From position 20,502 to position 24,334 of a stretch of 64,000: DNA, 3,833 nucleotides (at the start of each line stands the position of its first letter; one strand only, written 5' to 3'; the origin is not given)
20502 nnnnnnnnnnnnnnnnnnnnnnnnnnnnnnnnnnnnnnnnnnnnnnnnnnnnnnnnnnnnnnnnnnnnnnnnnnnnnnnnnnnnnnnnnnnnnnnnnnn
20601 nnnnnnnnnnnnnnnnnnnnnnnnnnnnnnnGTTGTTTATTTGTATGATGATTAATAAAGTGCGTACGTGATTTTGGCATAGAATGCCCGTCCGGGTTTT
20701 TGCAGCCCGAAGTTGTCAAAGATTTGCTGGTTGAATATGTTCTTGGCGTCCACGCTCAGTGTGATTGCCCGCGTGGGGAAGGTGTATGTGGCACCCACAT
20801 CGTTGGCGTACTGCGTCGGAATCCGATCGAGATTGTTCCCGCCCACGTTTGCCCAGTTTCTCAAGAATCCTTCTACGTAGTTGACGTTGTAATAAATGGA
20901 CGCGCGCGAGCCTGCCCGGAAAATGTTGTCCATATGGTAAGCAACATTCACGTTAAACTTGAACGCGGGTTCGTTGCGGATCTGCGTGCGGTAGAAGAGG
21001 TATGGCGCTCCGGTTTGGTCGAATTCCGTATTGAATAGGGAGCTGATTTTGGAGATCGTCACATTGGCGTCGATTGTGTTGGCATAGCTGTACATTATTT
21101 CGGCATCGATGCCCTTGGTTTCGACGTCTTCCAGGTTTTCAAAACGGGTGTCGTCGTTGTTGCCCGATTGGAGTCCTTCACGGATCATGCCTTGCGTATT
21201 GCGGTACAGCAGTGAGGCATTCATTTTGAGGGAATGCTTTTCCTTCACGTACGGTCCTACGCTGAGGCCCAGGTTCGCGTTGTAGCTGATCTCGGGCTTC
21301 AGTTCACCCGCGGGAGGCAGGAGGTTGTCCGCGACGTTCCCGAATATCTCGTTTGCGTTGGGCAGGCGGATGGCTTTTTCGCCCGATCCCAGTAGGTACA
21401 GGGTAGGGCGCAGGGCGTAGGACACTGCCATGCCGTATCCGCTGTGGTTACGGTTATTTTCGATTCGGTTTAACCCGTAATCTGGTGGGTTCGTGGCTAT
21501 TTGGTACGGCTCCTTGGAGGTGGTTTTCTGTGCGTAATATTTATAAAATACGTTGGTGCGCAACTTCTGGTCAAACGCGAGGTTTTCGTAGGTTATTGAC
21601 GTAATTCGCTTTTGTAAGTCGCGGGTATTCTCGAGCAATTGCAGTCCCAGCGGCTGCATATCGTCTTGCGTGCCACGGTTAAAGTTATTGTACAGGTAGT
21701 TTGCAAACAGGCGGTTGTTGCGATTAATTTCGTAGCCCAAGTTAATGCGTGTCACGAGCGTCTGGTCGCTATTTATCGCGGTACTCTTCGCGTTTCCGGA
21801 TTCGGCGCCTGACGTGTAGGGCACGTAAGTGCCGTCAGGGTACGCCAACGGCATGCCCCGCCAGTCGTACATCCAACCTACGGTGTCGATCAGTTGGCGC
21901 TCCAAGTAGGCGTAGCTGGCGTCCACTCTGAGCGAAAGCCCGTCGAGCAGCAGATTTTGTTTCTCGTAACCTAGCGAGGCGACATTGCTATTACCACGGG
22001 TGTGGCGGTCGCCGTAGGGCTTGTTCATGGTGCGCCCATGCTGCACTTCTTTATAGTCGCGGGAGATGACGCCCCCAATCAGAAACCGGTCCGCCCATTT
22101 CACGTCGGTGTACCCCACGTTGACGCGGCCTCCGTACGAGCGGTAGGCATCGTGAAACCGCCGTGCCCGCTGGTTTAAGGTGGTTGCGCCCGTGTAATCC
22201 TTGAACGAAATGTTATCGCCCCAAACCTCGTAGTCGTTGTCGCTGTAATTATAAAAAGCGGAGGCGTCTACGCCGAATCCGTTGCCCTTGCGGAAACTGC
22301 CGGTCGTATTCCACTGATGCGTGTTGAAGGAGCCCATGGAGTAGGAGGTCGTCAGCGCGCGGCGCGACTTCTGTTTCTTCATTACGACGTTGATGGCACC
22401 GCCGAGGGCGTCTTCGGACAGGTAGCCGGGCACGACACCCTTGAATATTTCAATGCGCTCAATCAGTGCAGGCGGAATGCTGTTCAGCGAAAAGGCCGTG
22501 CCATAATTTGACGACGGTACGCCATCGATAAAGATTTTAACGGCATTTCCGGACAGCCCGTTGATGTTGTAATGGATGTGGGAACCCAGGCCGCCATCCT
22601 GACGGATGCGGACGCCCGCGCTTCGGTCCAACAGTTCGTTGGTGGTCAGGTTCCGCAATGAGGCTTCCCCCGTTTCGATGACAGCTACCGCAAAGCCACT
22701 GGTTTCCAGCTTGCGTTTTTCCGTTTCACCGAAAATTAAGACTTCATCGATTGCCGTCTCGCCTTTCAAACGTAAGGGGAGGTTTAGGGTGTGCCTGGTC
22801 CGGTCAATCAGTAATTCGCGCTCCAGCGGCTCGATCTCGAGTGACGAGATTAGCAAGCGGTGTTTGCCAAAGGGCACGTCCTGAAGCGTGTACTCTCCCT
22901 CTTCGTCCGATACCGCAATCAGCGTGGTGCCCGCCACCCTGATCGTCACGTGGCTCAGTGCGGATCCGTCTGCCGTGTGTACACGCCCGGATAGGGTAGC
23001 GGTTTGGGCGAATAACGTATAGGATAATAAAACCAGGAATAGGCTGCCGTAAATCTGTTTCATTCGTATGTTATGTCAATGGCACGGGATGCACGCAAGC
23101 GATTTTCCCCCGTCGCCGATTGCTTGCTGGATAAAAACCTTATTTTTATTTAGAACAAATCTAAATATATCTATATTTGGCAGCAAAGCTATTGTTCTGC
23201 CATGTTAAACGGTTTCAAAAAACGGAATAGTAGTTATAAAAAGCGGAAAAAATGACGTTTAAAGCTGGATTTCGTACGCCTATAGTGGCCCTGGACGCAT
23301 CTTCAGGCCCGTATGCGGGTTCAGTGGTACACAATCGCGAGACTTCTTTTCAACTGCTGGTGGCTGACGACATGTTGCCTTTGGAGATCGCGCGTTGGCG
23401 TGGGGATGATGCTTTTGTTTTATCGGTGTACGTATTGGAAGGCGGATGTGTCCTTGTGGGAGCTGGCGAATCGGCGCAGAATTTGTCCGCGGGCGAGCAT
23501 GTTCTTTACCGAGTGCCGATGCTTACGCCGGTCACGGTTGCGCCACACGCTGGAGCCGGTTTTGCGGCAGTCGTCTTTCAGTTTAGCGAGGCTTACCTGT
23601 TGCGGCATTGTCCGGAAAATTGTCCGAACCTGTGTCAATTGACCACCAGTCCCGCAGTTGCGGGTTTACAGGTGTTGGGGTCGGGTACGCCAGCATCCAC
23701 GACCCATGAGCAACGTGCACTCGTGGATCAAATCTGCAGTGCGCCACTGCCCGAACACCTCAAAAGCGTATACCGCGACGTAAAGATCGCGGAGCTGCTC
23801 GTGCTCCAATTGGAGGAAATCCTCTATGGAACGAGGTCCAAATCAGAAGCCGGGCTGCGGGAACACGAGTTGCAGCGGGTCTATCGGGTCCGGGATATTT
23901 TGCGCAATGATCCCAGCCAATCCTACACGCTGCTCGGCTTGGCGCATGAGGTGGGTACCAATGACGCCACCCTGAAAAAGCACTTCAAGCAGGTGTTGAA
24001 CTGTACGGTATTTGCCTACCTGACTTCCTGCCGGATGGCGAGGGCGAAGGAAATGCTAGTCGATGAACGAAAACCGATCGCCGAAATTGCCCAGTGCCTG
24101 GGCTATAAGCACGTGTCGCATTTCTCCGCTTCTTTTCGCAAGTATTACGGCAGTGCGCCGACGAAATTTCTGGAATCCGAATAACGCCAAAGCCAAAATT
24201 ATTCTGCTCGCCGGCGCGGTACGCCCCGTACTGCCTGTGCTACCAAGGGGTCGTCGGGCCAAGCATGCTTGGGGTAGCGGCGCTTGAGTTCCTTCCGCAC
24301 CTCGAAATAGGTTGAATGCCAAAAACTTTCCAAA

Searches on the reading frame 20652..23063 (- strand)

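Call 8: search_protein_families(library=pfam, proteins=[window:20652-23063:-])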
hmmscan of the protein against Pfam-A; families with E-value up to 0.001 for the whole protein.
window:20652-23063:- (803 aa): 3 families
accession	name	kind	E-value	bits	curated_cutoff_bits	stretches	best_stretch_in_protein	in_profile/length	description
PF07715.20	Plug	-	2.8e-14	54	23.9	1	136-223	19-107/107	TonB-dependent Receptor Plug Domain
PF13715.12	CarbopepD_reg_2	-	4.2e-11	43.2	32.2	1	24-109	1-87/88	CarboxypepD_reg-like domain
PF13620.12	CarboxypepD_reg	-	1.8e-08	35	32.3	1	23-85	1-68/82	Carboxypeptidase regulatory-like domain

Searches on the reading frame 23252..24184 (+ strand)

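Call 8: search_protein_families(library=pfam, proteins=[window:23252-24184:+])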
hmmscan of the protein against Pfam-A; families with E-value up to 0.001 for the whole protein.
window:23252-24184:+ (310 aa): 2 families
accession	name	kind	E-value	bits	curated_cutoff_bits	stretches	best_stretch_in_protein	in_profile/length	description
PF12833.13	HTH_18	-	3.9e-22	78.8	33.6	1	230-308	1-79/80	Helix-turn-helix domain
PF00165.29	HTH_AraC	-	2.3e-13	50.3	26.6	1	272-307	7-41/42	Bacterial regulatory helix-turn-helix proteins, AraC family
